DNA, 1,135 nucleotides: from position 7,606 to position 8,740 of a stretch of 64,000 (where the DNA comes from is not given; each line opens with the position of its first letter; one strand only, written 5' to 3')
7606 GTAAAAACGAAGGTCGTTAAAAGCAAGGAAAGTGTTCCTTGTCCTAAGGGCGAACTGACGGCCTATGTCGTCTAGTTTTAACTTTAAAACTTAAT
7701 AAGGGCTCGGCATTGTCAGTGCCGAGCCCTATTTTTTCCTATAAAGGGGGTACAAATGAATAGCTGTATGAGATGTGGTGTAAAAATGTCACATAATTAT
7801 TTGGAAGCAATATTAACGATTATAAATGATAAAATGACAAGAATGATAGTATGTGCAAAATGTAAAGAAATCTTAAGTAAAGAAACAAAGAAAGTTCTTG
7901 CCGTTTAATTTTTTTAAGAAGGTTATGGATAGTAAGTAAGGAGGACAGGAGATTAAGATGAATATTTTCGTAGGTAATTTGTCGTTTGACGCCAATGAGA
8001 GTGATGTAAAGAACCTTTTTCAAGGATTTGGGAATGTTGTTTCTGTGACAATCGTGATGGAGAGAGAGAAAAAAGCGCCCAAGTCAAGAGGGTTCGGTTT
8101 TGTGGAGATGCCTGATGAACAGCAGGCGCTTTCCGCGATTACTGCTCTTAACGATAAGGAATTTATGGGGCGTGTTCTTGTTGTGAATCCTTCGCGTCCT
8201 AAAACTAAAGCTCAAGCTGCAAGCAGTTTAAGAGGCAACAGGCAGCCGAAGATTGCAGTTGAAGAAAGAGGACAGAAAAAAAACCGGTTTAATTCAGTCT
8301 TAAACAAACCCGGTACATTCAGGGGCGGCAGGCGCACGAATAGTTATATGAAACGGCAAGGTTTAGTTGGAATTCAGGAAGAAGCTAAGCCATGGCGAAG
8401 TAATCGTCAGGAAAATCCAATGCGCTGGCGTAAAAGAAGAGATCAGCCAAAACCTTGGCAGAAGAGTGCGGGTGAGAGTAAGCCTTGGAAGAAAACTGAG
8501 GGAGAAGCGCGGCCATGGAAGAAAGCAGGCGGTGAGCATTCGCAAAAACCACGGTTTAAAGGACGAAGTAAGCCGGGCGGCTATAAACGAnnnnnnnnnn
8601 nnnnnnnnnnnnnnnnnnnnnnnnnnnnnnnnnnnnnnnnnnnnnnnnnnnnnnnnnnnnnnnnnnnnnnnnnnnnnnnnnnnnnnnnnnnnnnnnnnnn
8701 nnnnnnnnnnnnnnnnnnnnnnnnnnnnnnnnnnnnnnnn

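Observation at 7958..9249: RRM protein, degenerate Smr-like ORF and ArfB in a translationally coupled ribosome-rescue operon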

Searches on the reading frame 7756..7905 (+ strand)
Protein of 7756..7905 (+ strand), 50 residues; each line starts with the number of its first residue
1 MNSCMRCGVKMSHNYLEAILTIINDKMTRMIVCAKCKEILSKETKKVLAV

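Call 3: search_protein_families(library=pfam, proteins=[window:7756-7905:+], max_evalue=1)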
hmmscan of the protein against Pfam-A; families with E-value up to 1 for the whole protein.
window:7756-7905:+ (50 aa): 7 families
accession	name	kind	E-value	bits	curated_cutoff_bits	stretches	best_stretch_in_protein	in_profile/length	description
PF12773.13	DZR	-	0.004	17.7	27.3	1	2-45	13-39/45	Double zinc ribbon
PF08271.17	Zn_Ribbon_TF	-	0.0053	16.7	29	0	22-36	11-25/43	TFIIB zinc-binding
PF13248.11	Zn_ribbon_3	-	0.069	13.1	27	0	30-43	2-15/26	zinc-ribbon domain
PF22117.2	Fer4_Nqo3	-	0.089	13.4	27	1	22-40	3-21/67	NADH-quinone oxidoreductase subunit 3, ferredoxin-like domain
PF01096.23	Zn_ribbon_TFIIS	-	0.13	12.5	21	1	27-38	25-36/39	Transcription factor S-II (TFIIS)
PF18439.7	zf_UBZ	-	0.25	11.5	25.6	0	31-41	3-13/32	Ubiquitin-Binding Zinc Finger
PF24458.1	DUF7573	-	0.34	11.3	30.2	0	3-38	13-38/39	Domain of unknown function (DUF7573)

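Call 4: search_protein_families(library=ncbifam, proteins=[window:7756-7905:+], max_evalue=1)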
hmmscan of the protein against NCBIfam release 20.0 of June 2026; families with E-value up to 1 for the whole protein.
window:7756-7905:+ (50 aa): 2 families
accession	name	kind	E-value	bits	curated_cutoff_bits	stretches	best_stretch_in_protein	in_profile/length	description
NF003088.0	PRK04015.1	subfamily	0.018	15.2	90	1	4-39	7-42/92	DNA/RNA-binding protein AlbA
NF047912.1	ECs_2282_CxxC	subfamily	0.055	13.4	37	0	30-43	27-40/60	ECs_2282 family putative zinc-binding protein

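Call 55: search_protein_families(library=padloc, proteins=[window:7756-7905:+], max_evalue=0.01)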
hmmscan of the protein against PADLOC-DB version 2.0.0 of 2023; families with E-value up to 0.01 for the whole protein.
window:7756-7905:+ (50 aa): 0 families

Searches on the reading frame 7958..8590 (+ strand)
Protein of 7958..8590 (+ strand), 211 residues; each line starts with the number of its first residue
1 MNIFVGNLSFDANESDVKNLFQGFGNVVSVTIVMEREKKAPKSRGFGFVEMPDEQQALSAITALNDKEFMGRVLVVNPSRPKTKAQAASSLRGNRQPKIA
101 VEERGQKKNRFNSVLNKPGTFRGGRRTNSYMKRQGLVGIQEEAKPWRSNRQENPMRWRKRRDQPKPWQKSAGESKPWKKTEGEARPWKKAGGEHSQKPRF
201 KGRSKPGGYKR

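Call 3: search_protein_families(library=pfam, proteins=[window:7958-8590:+], max_evalue=1)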
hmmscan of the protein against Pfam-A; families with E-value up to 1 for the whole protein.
window:7958-8590:+ (211 aa): 3 families
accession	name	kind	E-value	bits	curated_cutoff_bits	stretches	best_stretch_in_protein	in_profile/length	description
PF00076.28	RRM_1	-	1.1e-18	67.2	20.7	1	3-74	1-69/70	RNA recognition motif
PF13893.12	RRM_5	-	0.002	18.3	27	1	6-83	32-103/125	RNA recognition motif. (a.k.a. RRM, RBD, or RNP domain)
PF16367.11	RRM_7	-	0.006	17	27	1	2-55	3-60/94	RNA recognition motif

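Call 4: search_protein_families(library=ncbifam, proteins=[window:7958-8590:+], max_evalue=1)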
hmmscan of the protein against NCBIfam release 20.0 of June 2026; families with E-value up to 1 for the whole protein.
window:7958-8590:+ (211 aa): 9 families
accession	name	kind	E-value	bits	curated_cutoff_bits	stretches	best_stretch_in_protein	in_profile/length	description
NF058537.1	Rbp_regulator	equivalog_domain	2.8e-27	94.8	100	1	2-82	1-79/79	RNA-binding regulator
TIGR01622.1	SF-CC1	subfamily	5.3e-16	58.7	231.65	1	2-117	221-339/500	splicing factor, CC1-like family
TIGR01628.1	PABP-1234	subfamily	2.1e-13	50.3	497.1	1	2-165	287-444/595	polyadenylate binding protein, human types 1, 2, 3, 4 family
TIGR01661.1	ELAV_HUD_SF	subfamily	1e-11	45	279.1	1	3-77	272-343/351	ELAV/HuD family splicing factor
TIGR01642.1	U2AF_lg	subfamily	4.4e-09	35.4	310.3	1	3-77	299-371/510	U2 snRNP auxilliary factor, large subunit, splicing factor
TIGR01645.1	half-pint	subfamily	3.5e-06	26.1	443.95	1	5-76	205-274/607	poly-U binding splicing factor, half-pint family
TIGR01659.1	sex-lethal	subfamily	5.6e-05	22.9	486.2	1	2-67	195-258/346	sex-lethal family splicing factor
TIGR01649.1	hnRNP-L_PTB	subfamily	0.00016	20.8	287.4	1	13-82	312-374/493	hnRNP-L/PTB/hephaestus splicing factor family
TIGR01648.1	hnRNP-R-Q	subfamily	0.0013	17.6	317.85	1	3-80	61-305/577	hnRNP-R, Q splicing factor family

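Call 55: search_protein_families(library=padloc, proteins=[window:7958-8590:+], max_evalue=0.01)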
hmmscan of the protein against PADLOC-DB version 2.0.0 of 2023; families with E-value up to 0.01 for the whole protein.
window:7958-8590:+ (211 aa): 0 families

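Call 61: find_homologous_proteins(query=window:7958-8590:+, max_evalue=0.00001)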
Query window:7958-8590:+ (211 aa): 1136 proteins with E <= 0.00001 among 1238 candidates; the best 120 are listed.
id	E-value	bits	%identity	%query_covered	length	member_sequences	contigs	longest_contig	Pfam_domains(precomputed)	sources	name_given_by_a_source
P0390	1.5e-134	464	100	100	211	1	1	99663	PF00076.29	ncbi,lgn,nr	ncbi:MAG: hypothetical protein PHO70_03580 [Candidatus Omnitrophica bacterium]|nr:hypothetical prote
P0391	2.2e-102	359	73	91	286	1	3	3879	PF00076.29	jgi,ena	-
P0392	1.3e-96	340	72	91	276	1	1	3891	PF00076.29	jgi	-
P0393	4.0e-96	339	62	100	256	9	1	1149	PF00076.29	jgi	-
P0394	8.4e-93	328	65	98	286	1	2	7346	PF00076.29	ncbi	-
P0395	1.7e-90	320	62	100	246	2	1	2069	PF00076.29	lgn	-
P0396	1.0e-88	315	56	100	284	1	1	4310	PF00076.29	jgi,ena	-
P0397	3.5e-87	310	61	100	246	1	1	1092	PF00076.29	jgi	jgi:RNA recognition motif-containing protein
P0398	4.3e-87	309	71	91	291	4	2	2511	PF00076.29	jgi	-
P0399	2.8e-86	307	57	91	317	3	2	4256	PF00076.29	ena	-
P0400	3.4e-86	306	53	100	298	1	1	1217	PF00076.29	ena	-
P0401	5.5e-86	306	61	100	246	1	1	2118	PF00076.29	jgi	-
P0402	9.7e-86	305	58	100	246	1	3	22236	PF00076.29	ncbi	-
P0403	3.2e-85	303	62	98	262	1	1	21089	PF00076.29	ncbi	-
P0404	6.6e-85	302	60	100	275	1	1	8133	PF00076.29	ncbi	-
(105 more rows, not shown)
